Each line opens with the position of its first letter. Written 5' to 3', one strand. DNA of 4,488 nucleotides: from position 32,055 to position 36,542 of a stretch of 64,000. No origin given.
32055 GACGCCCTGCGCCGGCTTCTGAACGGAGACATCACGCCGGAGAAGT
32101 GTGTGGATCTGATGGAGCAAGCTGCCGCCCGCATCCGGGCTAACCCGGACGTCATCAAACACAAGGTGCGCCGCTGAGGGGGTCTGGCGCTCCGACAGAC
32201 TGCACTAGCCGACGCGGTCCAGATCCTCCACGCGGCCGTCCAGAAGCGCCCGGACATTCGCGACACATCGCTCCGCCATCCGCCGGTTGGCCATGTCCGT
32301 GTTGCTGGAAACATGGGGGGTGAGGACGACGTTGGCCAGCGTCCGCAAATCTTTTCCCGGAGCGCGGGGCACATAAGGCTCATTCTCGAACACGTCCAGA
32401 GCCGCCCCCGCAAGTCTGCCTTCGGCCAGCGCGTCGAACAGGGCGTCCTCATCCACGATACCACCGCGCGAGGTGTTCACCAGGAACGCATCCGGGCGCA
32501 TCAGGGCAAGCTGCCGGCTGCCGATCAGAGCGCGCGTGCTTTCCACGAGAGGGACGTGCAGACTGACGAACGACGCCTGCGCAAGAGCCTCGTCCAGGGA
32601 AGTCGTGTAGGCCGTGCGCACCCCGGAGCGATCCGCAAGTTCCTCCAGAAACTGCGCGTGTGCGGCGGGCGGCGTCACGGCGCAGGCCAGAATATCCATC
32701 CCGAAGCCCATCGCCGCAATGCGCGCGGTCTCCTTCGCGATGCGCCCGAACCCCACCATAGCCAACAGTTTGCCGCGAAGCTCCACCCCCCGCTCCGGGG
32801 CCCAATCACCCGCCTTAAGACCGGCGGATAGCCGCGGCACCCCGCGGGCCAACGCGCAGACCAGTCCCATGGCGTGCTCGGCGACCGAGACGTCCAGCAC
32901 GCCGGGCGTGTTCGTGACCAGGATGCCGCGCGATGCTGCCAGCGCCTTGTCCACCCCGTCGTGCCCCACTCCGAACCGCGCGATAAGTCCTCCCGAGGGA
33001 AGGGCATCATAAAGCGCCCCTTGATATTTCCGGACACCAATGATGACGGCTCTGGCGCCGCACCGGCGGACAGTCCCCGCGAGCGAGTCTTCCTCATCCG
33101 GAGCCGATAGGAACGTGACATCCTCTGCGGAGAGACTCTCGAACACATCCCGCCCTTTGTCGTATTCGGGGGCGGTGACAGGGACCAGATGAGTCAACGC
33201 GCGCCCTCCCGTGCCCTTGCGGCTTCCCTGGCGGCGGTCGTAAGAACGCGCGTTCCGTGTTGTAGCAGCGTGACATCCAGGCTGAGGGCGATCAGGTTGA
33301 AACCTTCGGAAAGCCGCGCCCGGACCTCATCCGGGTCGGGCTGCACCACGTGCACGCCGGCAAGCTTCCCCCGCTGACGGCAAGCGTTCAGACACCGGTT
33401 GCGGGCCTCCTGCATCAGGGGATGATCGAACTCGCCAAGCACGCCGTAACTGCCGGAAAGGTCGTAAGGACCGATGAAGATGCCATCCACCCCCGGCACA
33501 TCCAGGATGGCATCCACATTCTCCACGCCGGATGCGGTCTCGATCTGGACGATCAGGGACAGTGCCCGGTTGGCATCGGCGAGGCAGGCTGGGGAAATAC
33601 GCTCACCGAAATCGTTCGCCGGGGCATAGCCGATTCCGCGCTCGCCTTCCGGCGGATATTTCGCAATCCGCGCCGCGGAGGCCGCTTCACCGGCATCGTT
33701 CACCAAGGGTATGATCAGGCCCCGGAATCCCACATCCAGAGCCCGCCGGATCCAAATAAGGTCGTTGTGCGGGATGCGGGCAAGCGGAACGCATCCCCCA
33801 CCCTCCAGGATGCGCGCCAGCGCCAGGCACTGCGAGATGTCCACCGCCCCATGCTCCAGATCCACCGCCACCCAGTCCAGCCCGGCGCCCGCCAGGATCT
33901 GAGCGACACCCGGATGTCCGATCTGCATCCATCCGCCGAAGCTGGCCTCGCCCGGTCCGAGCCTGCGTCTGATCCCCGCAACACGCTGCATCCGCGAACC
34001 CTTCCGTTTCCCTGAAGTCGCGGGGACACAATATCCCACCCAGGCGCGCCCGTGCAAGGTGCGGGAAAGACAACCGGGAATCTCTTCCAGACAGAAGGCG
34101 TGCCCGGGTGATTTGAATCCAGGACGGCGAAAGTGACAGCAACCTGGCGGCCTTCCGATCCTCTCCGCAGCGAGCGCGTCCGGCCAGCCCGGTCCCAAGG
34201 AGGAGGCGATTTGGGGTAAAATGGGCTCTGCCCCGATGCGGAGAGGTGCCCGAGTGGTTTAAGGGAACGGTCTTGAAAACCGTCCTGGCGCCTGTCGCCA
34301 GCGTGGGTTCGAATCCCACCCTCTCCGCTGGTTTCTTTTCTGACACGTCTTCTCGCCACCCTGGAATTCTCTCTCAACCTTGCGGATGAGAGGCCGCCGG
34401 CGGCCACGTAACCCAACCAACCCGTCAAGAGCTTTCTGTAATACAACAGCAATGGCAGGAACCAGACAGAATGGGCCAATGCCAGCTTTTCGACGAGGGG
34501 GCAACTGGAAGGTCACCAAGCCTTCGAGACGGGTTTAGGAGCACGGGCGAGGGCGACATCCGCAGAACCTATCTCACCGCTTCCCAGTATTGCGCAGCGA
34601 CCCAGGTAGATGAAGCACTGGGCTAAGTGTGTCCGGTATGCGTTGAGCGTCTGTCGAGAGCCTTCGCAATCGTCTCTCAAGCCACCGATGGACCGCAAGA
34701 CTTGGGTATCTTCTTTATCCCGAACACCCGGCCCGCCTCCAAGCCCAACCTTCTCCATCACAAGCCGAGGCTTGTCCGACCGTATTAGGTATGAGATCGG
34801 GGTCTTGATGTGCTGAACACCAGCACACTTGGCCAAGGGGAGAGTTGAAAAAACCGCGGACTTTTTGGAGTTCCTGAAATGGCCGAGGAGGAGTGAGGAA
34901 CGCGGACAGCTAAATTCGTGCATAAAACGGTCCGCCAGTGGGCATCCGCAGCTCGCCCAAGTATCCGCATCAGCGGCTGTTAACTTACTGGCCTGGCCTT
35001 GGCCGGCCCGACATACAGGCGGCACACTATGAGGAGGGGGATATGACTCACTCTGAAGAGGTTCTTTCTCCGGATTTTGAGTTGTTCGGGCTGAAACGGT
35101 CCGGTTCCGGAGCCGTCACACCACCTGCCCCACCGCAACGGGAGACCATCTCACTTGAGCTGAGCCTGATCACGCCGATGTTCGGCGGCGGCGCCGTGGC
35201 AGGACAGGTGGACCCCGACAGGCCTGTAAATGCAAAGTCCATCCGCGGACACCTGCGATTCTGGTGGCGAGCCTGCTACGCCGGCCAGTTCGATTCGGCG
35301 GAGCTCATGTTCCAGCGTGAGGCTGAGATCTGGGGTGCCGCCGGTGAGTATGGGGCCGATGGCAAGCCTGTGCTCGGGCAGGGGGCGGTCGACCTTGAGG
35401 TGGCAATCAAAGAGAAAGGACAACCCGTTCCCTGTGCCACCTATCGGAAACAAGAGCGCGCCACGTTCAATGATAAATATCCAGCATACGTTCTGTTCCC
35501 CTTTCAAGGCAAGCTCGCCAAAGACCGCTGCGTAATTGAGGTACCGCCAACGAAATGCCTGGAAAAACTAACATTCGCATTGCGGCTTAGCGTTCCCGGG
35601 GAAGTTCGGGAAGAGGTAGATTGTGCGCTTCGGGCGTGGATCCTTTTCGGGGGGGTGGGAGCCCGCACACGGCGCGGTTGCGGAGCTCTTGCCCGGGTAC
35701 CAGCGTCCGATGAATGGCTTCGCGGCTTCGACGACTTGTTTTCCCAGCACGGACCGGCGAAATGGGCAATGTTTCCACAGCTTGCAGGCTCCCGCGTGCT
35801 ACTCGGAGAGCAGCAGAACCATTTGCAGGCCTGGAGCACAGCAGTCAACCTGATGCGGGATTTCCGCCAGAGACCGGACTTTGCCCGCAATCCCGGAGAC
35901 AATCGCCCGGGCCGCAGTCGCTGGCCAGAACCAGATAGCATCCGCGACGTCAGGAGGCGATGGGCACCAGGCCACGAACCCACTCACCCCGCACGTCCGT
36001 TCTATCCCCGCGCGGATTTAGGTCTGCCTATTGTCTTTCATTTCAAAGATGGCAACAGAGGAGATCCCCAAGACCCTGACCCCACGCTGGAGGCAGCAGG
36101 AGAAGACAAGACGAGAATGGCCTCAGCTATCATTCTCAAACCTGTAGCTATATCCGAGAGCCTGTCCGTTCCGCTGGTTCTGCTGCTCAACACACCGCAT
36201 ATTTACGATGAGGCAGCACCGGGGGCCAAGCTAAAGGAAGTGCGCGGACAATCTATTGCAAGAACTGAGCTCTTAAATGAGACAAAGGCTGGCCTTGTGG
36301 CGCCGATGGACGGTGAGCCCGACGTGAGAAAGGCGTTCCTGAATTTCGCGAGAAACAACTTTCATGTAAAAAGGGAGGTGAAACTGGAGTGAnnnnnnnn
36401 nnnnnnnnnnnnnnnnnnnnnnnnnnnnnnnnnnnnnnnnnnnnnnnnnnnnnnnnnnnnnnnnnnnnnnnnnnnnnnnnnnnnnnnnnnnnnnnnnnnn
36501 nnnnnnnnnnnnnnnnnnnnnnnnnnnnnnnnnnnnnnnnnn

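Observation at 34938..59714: Composite type III-B plus type I-C CRISPR-Cas locus with two inverted arrays sharing one repeat and duplicated leaders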

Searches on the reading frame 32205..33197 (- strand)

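Call 19: search_protein_families(library=pfam, proteins=[window:32205-33197:-], max_evalue=0.01)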
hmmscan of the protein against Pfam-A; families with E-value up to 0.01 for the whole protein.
window:32205-33197:- (330 aa): 2 families
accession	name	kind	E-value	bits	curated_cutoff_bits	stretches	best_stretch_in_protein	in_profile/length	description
PF02826.25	2-Hacid_dh_C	-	1.1e-49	168.6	25.1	1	110-297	1-178/178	D-isomer specific 2-hydroxyacid dehydrogenase, NAD binding domain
PF00389.36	2-Hacid_dh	-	9.1e-19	67.9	24.6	1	25-322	19-127/134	D-isomer specific 2-hydroxyacid dehydrogenase, catalytic domain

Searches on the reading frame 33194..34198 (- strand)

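Call 19: search_protein_families(library=pfam, proteins=[window:33194-34198:-], max_evalue=0.01)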
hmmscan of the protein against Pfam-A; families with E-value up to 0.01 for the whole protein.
window:33194-34198:- (334 aa): 1 family
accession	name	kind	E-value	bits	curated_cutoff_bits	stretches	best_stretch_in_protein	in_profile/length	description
PF03328.21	HpcH_HpaI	-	9.6e-37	126.8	25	1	90-314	5-220/221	HpcH/HpaI aldolase/citrate lyase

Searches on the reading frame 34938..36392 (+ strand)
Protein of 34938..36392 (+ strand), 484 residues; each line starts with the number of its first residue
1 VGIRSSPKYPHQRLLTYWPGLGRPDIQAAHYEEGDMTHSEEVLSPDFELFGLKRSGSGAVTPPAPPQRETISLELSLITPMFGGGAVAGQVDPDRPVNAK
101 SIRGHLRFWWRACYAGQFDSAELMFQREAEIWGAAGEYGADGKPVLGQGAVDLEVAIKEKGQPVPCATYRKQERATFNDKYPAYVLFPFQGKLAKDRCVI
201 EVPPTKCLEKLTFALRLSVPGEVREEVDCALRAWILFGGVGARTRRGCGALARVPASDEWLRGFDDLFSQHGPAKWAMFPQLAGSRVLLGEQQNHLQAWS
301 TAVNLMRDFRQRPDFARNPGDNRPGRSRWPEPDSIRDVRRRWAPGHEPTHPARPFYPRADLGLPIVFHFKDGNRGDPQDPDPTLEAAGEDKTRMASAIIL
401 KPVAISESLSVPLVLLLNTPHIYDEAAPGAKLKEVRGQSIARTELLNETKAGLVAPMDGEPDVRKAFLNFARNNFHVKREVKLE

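Call 5: search_protein_families(library=ncbifam, proteins=[window:34938-36392:+])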
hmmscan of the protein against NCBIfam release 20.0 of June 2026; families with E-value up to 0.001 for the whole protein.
window:34938-36392:+ (484 aa): 1 family
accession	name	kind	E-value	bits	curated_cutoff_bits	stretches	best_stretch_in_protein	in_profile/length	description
TIGR01894.1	cas_TM1795_cmr1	hypoth_equivalog_domain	8.3e-12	45.6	28.65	1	76-251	2-163/167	type III-B CRISPR module RAMP protein Cmr1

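Call 7: search_protein_families(library=pfam, proteins=[window:34938-36392:+], max_evalue=0.01)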
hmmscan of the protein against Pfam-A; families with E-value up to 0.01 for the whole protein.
window:34938-36392:+ (484 aa): 1 family
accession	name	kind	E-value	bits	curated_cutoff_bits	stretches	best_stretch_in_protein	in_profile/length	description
PF03787.20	RAMPs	-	4.1e-20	73.5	22.1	1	75-251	2-188/189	RAMP superfamily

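Call 71: search_protein_families(library=padloc, proteins=[window:35043-36392:+], max_evalue=0.001)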
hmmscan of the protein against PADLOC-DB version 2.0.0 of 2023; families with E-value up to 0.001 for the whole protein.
window:35043-36392:+ (449 aa): 6 families
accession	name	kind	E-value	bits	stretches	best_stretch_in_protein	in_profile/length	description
PDLC00976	Cmr1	-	3e-29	100.6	2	36-217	10-174/387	Cmr1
PDLC01445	Cmr1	-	1.2e-21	75.9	1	34-218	6-150/276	"CAS-III-B,CAS-III-C; effector_G7"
PDLC01016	Csm3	-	5.1e-14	51.1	1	40-216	3-188/189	Csm3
PDLC01270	Cmr1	-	1.3e-13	49.7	1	37-217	3-136/139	"CAS-III-B,CAS-III-C; effector_G7"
PDLC01613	Csm3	-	7.1e-07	28.3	1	40-216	2-176/177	"CAS-III-A,CAS-III-D; effector_G7"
PDLC01108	Cmr1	-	2.6e-05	22.2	1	36-81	4-48/74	Cmr1gr7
